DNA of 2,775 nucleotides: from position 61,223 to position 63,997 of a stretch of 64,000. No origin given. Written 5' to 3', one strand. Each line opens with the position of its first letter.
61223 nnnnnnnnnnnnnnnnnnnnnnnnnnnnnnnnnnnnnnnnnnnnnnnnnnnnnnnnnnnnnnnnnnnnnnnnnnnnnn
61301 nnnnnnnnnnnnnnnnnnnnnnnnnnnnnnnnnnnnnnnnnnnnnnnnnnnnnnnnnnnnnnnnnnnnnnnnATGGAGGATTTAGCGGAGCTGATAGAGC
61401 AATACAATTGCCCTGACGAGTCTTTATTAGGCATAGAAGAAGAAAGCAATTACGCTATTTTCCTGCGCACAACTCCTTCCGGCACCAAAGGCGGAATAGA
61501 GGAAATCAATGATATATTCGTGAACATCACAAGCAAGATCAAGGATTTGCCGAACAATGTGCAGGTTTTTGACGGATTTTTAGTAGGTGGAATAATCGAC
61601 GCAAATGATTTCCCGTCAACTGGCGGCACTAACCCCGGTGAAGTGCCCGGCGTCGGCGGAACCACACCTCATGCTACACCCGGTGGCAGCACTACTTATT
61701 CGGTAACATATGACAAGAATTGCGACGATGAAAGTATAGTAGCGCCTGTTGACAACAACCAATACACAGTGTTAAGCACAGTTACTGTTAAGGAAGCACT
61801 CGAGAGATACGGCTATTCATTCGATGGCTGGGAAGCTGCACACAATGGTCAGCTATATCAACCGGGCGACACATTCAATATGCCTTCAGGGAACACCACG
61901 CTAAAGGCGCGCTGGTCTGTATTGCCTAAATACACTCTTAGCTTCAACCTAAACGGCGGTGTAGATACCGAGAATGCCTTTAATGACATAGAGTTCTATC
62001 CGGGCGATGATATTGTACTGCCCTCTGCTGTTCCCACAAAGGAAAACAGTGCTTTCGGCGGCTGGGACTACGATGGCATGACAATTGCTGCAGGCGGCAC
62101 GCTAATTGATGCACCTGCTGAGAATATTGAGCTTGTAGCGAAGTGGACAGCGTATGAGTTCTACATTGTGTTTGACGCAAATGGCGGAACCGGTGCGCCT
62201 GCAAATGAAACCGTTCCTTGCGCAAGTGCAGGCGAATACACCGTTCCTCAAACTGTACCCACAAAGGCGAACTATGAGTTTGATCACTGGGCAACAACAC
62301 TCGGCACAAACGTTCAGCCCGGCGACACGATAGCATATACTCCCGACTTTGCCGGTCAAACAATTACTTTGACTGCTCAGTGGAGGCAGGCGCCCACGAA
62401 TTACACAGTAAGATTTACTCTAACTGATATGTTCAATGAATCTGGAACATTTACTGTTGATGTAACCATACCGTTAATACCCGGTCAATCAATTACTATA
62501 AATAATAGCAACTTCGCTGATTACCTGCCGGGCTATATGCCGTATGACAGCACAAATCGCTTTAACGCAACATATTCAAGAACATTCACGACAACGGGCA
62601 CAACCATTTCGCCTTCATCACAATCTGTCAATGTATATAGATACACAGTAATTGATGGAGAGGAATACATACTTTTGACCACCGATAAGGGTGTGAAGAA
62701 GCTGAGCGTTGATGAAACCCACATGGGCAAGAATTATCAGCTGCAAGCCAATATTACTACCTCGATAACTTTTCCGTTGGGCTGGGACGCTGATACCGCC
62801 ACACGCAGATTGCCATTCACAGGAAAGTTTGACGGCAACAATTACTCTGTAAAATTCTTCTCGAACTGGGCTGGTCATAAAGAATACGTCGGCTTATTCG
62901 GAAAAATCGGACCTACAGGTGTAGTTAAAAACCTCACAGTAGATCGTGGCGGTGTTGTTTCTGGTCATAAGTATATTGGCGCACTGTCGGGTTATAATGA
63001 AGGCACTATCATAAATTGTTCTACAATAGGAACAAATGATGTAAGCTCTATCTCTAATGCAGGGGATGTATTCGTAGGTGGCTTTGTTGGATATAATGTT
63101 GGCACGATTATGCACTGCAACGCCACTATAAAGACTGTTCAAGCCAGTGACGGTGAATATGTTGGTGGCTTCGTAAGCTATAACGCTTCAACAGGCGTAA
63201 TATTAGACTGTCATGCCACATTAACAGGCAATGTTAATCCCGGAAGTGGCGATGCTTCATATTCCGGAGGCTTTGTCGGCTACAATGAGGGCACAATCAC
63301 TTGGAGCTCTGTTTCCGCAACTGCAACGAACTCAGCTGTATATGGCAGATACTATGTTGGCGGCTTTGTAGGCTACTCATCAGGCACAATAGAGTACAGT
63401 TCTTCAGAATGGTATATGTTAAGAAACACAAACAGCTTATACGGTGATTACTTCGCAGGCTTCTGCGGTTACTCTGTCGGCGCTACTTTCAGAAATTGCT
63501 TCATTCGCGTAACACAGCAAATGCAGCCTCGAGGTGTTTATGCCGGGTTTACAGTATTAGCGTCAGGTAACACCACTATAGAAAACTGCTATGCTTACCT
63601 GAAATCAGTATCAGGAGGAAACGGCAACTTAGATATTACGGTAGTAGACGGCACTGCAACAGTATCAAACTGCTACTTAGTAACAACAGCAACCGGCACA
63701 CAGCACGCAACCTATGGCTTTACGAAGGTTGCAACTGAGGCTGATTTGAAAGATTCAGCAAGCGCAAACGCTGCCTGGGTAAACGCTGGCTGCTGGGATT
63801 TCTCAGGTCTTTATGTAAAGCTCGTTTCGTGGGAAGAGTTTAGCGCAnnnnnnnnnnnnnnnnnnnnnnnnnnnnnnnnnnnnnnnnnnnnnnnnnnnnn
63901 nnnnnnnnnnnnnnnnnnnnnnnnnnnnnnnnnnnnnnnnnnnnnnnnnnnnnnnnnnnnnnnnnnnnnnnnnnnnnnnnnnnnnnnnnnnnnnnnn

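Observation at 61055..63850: A single in-frame TAG separates a prepilin leader/anchor from a signal-less 825-aa repeat adhesin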

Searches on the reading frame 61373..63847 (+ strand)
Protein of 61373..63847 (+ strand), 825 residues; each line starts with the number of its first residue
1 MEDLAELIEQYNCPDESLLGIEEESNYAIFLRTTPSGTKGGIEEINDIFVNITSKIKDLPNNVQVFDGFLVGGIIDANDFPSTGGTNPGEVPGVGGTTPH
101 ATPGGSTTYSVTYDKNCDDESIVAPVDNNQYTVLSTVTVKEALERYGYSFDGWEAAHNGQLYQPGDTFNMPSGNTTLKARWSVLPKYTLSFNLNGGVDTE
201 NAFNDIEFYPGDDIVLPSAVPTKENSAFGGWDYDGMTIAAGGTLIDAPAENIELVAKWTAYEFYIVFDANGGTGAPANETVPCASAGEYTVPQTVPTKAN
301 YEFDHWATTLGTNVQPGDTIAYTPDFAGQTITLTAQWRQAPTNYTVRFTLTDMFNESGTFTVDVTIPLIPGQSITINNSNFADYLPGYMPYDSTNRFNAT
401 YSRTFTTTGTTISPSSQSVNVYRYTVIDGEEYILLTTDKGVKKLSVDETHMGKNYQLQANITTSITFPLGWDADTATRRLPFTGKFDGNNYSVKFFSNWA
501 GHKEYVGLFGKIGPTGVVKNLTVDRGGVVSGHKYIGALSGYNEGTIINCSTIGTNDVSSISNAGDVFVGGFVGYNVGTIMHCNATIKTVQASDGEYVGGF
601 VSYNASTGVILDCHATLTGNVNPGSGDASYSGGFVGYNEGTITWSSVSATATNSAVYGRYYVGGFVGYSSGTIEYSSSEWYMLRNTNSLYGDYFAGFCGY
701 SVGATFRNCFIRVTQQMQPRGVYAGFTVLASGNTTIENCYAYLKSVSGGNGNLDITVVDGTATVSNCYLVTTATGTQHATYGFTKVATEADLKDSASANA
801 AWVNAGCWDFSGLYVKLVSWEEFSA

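Call 6: search_protein_families(library=pfam, proteins=[window:61373-63847:+], max_evalue=0.1)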
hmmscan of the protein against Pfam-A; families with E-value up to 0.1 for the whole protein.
window:61373-63847:+ (825 aa): 3 families
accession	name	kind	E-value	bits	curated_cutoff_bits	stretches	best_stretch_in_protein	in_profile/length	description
PF09479.16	Flg_new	-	1.1e-20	73.9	27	3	109-179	1-64/65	Listeria-Bacteroides repeat domain (List_Bact_rpt)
PF07581.17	Glug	-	5.3e-13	48.9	20.5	4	568-589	5-27/28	The GLUG motif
PF23843.2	DUF7210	-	0.083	12.9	27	0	157-168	11-22/38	Domain of unknown function (DUF7210)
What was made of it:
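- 61055..63850 (+): The whole ancestral gene: a 931-codon modular type IV pilin/pseudopilin. It comprises a prepilin leader, the alpha1 helix, a small pilin module (to about codon 190), a Gly/Pro linker, 3 Flg_new repeats and a GLUG-repeat region. Pfam results are in call 6.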

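Call 7: search_protein_families(library=ncbifam, proteins=[window:61373-63847:+], max_evalue=0.1)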
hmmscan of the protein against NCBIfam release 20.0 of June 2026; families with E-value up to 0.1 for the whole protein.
window:61373-63847:+ (825 aa): 1 family
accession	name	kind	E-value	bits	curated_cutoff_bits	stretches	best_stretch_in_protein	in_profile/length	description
TIGR02543.1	List_Bact_rpt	repeat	1.7e-06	28.3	20.95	2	145-182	3-41/44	TIGR02543 family repeat protein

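Call 11: find_encoding_contigs(protein=window:61373-63847:+, flank=5000, max_places=10)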
Protein window:61373-63847:+ (825 aa): no gene with exactly this product is on record in the collection.

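Call 45: find_homologous_proteins(query=window:61373-63847:+, max_evalue=1e-20)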
Query window:61373-63847:+ (825 aa): 25 proteins with E <= 1e-20 among 8000 candidates.
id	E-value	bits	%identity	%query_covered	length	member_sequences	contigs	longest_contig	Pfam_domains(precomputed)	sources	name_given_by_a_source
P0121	0.0e+0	1881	100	100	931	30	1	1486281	PF09479.17,PF07963.18,PF07581.18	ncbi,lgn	-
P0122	2.6e-137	478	33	89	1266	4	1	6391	PF09479.17,PF18998.7,PF07581.18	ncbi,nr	ncbi:MAG: InlB B-repeat-containing protein [Clostridiales bacterium]|nr:InlB B-repeat-containing pro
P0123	9.3e-84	300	26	44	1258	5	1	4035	PF00691.26,PF09479.17,PF18998.7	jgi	jgi:uncharacterized repeat protein (TIGR02543 family)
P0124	1.3e-78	283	31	82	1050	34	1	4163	PF09479.17,PF07963.18,PF18998.7,PF07581.18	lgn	-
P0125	8.4e-75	271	32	26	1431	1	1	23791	PF09479.17,PF18998.7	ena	-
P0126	7.7e-73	264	34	32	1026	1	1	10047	PF00691.26,PF09479.17,PF18998.7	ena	-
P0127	1.5e-64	237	39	24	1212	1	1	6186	PF09603.16,PF09479.17,PF18998.7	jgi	jgi:uncharacterized protein (TIGR02145 family)/uncharacterized repeat protein (TIGR02543 family)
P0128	9.2e-60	221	33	30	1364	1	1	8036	PF09479.17,PF26182.1,PF18998.7,PF02368.25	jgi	jgi:uncharacterized repeat protein (TIGR02543 family)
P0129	1.2e-47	181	28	30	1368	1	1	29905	PF09479.17,PF13306.13,PF18998.7,PF17882.7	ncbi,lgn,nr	ncbi:MAG: InlB B-repeat-containing protein [Spirochaetales bacterium]|nr:InlB B-repeat-containing pr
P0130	1.5e-44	171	32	29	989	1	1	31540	PF09479.17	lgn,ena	-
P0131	9.8e-44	168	35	24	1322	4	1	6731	PF09479.17,PF26182.1,PF18998.7,PF02368.25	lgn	-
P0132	8.1e-42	162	31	24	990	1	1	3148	PF09479.17,PF16640.12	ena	-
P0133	2.0e-37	147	34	24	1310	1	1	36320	PF09479.17,PF18998.7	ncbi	-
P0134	1.8e-33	134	35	26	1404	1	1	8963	PF09479.17,PF18998.7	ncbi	-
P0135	2.8e-33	133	34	23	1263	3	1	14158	PF09479.17,PF00801.27,PF02368.25,PF18911.7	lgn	-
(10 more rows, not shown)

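Call 47: find_encoding_contigs(protein=P0121, flank=10000, max_places=10)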
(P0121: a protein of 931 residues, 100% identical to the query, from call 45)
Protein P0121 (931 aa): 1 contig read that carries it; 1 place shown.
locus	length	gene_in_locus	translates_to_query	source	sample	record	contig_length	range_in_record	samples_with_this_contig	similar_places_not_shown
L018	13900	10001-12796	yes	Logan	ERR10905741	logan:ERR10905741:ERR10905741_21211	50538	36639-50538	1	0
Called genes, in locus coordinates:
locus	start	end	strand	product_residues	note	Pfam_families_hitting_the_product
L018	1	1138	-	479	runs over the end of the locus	PF00488:MutS_V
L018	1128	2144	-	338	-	-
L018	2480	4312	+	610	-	PF00664:ABC_membrane, PF00005:ABC_tran, PF02463:SMC_N (weak)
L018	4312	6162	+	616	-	PF00664:ABC_membrane, PF02463:SMC_N (faint), PF00005:ABC_tran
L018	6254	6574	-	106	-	PF01035:DNA_binding_1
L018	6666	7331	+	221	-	PF00027:cNMP_binding, PF13545:HTH_Crp_2, PF00325:Crp (weak)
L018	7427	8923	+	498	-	PF07556:DUF1538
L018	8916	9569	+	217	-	PF00543:P-II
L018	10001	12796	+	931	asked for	PF07963:N_methyl (weak), PF07581:Glug (faint), PF09479:Flg_new (weak)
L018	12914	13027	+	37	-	-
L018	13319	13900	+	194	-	?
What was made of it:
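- It sits in the same gene neighbourhood (call 47).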

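Call 48: list_cluster_members(proteins=[P0121])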
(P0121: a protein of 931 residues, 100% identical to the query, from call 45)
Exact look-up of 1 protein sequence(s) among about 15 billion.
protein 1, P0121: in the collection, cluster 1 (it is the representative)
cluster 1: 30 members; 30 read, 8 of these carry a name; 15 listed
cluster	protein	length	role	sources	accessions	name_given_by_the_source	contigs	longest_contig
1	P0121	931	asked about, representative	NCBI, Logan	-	-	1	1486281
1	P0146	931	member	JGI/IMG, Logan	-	uncharacterized repeat protein (TIGR02543 family)/prepilin-type N-terminal ...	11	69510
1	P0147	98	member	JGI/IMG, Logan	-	prepilin-type N-terminal cleavage/methylation domain-containing protein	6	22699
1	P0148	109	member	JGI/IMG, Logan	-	prepilin-type N-terminal cleavage/methylation domain-containing protein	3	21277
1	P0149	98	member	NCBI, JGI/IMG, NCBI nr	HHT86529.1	MAG TPA: prepilin-type N-terminal cleavage/methylation domain-containing protein ... | prepilin-type N-terminal cleavage/methylation domain-containing protein | prepilin-type N-terminal cleavage/methylation domain-containing protein [Clostridiales ...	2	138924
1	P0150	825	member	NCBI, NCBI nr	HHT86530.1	MAG TPA: InlB B-repeat-containing protein [Clostridiales bacterium] | InlB B-repeat-containing protein [Clostridiales bacterium]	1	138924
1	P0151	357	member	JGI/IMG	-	hypothetical protein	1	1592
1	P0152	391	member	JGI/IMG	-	hypothetical protein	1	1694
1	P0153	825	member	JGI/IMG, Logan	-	uncharacterized repeat protein (TIGR02543 family)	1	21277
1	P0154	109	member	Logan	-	-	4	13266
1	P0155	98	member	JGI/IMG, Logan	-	-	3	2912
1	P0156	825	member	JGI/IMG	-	-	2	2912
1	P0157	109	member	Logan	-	-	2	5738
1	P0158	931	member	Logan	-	-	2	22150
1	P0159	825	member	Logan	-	-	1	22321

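Call 51: find_encoding_contigs(protein=P0147, flank=4000, max_places=6)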
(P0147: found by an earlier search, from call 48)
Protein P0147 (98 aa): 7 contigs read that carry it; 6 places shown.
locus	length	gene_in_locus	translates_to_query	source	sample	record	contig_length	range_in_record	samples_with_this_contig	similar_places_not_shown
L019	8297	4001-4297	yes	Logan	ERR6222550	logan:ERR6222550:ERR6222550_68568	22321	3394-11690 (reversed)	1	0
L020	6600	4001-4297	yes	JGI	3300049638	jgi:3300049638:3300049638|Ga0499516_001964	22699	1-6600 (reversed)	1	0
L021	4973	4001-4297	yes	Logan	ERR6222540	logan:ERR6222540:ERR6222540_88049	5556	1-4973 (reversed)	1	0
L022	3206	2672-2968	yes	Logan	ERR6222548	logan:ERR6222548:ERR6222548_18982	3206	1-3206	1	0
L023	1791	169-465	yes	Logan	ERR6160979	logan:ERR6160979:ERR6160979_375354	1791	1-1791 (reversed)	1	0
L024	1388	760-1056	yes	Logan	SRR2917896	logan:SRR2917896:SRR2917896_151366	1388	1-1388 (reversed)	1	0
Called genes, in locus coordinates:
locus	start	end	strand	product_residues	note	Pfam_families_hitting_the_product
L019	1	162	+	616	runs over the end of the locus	PF00664:ABC_membrane, PF02463:SMC_N (faint), PF00005:ABC_tran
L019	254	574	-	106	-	PF01035:DNA_binding_1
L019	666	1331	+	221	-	PF00027:cNMP_binding, PF13545:HTH_Crp_2, PF00325:Crp (weak)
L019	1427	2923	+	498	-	PF07556:DUF1538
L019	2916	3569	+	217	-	PF00543:P-II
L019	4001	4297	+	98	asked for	PF07963:N_methyl (weak)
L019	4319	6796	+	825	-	PF07581:Glug (faint), PF09479:Flg_new (weak)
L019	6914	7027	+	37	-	-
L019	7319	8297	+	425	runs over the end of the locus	PF00089:Trypsin, PF13365:Trypsin_2, PF00595:PDZ (weak), PF13180:PDZ_2, PF17820:PDZ_6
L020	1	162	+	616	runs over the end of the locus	PF00664:ABC_membrane, PF02463:SMC_N (faint), PF00005:ABC_tran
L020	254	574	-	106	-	PF01035:DNA_binding_1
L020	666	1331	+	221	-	PF00027:cNMP_binding, PF13545:HTH_Crp_2, PF00325:Crp (weak)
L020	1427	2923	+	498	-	PF07556:DUF1538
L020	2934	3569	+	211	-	PF00543:P-II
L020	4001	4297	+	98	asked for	PF07963:N_methyl (weak)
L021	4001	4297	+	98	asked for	PF07963:N_methyl (weak)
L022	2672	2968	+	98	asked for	PF07963:N_methyl (weak)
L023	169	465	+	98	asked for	PF07963:N_methyl (weak)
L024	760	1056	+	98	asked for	PF07963:N_methyl (weak)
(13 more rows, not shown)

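Call 52: find_encoding_contigs(protein=P0148, flank=4000, max_places=6)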
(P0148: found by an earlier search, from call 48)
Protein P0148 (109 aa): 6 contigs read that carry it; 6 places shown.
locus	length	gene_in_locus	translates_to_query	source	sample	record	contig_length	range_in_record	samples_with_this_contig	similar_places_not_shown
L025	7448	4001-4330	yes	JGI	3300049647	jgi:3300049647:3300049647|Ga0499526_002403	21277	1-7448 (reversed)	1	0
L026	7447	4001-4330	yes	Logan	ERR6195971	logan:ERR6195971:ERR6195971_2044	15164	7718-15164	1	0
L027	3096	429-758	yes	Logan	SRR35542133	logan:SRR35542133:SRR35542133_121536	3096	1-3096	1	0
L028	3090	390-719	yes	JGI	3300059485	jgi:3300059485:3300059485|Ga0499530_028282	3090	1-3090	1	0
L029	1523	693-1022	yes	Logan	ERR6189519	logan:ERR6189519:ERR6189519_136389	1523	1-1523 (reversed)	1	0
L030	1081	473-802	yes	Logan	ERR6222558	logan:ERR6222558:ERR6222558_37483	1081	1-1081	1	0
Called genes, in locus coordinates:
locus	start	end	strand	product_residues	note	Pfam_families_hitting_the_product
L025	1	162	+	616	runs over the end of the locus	PF00664:ABC_membrane, PF02463:SMC_N (faint), PF00005:ABC_tran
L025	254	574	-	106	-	PF01035:DNA_binding_1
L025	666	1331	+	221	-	PF00027:cNMP_binding, PF13545:HTH_Crp_2, PF00325:Crp (weak)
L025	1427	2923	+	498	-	PF07556:DUF1538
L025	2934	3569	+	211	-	PF00543:P-II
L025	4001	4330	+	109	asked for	PF07963:N_methyl (weak)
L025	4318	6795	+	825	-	PF07581:Glug (faint), PF09479:Flg_new (weak)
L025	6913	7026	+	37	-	-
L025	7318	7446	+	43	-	?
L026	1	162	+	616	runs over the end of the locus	PF00664:ABC_membrane, PF02463:SMC_N (faint), PF00005:ABC_tran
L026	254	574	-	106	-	PF01035:DNA_binding_1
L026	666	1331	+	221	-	PF00027:cNMP_binding, PF13545:HTH_Crp_2, PF00325:Crp (weak)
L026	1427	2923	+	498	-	PF07556:DUF1538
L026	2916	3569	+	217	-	PF00543:P-II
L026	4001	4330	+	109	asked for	PF07963:N_methyl (weak)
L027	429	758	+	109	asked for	PF07963:N_methyl (weak)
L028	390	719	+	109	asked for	PF07963:N_methyl (weak)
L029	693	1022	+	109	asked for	PF07963:N_methyl (weak)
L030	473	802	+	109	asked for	PF07963:N_methyl (weak)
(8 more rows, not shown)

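Call 53: find_encoding_contigs(protein=P0146, flank=4000, max_places=10)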
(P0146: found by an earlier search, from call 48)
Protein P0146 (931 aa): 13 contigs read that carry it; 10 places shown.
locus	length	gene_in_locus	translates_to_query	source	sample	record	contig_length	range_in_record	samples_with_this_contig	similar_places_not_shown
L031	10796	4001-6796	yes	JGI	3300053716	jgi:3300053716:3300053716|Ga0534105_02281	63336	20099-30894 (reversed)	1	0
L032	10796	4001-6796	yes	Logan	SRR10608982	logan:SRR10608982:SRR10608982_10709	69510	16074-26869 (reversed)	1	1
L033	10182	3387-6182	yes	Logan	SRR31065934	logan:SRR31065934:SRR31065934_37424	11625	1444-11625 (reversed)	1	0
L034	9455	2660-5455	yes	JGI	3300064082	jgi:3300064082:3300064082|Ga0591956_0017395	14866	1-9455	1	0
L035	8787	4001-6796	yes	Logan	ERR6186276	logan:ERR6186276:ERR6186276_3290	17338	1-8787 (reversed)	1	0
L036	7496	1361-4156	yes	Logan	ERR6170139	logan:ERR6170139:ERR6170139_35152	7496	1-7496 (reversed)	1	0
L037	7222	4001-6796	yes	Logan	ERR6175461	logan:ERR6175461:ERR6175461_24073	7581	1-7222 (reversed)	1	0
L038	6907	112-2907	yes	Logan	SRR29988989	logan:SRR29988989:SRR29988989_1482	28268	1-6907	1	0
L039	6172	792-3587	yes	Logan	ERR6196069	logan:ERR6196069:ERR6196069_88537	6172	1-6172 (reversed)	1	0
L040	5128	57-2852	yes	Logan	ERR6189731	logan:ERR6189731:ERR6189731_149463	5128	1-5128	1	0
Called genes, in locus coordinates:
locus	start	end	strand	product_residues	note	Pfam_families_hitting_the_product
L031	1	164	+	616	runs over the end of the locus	PF00664:ABC_membrane, PF02463:SMC_N (faint), PF00005:ABC_tran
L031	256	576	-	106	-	PF01035:DNA_binding_1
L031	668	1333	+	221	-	PF00027:cNMP_binding, PF13545:HTH_Crp_2, PF00325:Crp (weak)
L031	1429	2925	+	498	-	PF07556:DUF1538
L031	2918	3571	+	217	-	PF00543:P-II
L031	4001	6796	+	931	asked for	PF07963:N_methyl (weak), PF07581:Glug (faint), PF09479:Flg_new (weak)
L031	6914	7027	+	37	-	-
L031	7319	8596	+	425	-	PF00089:Trypsin, PF13365:Trypsin_2, PF00595:PDZ (weak), PF13180:PDZ_2, PF17820:PDZ_6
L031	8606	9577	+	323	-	PF01210:NAD_Gly3P_dh_N, PF02558:ApbA (weak), PF07479:NAD_Gly3P_dh_C, PF20618:GPD_NAD_C_bact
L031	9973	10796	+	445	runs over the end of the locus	PF00404:Dockerin_1, PF09479:Flg_new (weak), PF18998:Flg_new_2 (faint)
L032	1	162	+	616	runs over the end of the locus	PF00664:ABC_membrane, PF02463:SMC_N (faint), PF00005:ABC_tran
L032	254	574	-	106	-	PF01035:DNA_binding_1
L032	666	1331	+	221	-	PF00027:cNMP_binding, PF13545:HTH_Crp_2, PF00325:Crp (weak)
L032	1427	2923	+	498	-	PF07556:DUF1538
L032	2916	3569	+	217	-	PF00543:P-II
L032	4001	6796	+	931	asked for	PF07963:N_methyl (weak), PF07581:Glug (faint), PF09479:Flg_new (weak)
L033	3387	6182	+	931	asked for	PF07963:N_methyl (weak), PF07581:Glug (faint), PF09479:Flg_new (weak)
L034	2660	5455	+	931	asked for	PF07963:N_methyl (weak), PF07581:Glug (faint), PF09479:Flg_new (weak)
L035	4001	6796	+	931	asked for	PF07963:N_methyl (weak), PF07581:Glug (faint), PF09479:Flg_new (weak)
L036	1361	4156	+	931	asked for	PF07963:N_methyl (weak), PF07581:Glug (faint), PF09479:Flg_new (weak)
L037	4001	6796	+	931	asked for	PF07963:N_methyl (weak), PF07581:Glug (faint), PF09479:Flg_new (weak)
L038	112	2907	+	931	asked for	PF07963:N_methyl (weak), PF07581:Glug (faint), PF09479:Flg_new (weak)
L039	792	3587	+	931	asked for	PF07963:N_methyl (weak), PF07581:Glug (faint), PF09479:Flg_new (weak)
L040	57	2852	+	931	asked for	PF07963:N_methyl (weak), PF07581:Glug (faint), PF09479:Flg_new (weak)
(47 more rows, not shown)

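Call 54: find_encoding_contigs(protein=P0154, flank=4000, max_places=6)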
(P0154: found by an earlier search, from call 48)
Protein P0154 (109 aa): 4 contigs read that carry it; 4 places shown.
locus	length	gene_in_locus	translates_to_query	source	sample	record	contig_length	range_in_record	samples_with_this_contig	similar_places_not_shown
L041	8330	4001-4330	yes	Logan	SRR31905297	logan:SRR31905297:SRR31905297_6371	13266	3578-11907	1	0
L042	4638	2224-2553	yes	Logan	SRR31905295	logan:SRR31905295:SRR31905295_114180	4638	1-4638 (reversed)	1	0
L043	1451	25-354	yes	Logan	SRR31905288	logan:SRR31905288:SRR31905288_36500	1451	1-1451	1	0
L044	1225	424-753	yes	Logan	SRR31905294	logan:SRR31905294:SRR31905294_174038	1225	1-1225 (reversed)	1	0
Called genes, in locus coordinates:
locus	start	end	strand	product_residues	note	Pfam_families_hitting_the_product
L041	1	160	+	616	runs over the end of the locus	PF00664:ABC_membrane, PF02463:SMC_N (faint), PF00005:ABC_tran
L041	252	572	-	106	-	PF01035:DNA_binding_1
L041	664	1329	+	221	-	PF00027:cNMP_binding, PF13545:HTH_Crp_2, PF00325:Crp (weak)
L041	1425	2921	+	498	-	PF07556:DUF1538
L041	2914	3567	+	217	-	PF00543:P-II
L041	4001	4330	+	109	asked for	PF07963:N_methyl (weak)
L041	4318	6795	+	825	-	PF07581:Glug (faint), PF09479:Flg_new (weak)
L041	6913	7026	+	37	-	-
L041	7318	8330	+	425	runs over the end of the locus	PF00089:Trypsin, PF13365:Trypsin_2, PF00595:PDZ (weak), PF13180:PDZ_2, PF17820:PDZ_6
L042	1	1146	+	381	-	?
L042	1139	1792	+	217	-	PF00543:P-II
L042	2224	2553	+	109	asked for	PF07963:N_methyl (weak)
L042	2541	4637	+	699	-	?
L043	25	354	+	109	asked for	PF07963:N_methyl (weak)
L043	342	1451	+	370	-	?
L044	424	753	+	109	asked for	PF07963:N_methyl (weak)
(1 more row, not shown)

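Call 55: find_encoding_contigs(protein=P0155, flank=4000, max_places=6)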
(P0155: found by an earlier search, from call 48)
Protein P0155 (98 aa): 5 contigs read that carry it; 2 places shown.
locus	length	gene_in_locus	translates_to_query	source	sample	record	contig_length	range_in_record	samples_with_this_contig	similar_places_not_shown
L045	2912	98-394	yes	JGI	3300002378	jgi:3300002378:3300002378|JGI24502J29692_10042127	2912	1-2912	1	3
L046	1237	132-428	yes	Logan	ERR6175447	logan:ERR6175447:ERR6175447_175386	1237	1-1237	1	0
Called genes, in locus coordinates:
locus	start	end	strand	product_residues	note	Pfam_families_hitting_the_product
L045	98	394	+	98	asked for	PF07963:N_methyl (weak)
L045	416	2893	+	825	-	PF07581:Glug (faint), PF09479:Flg_new (weak)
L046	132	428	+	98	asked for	PF07963:N_methyl (weak)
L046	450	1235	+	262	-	?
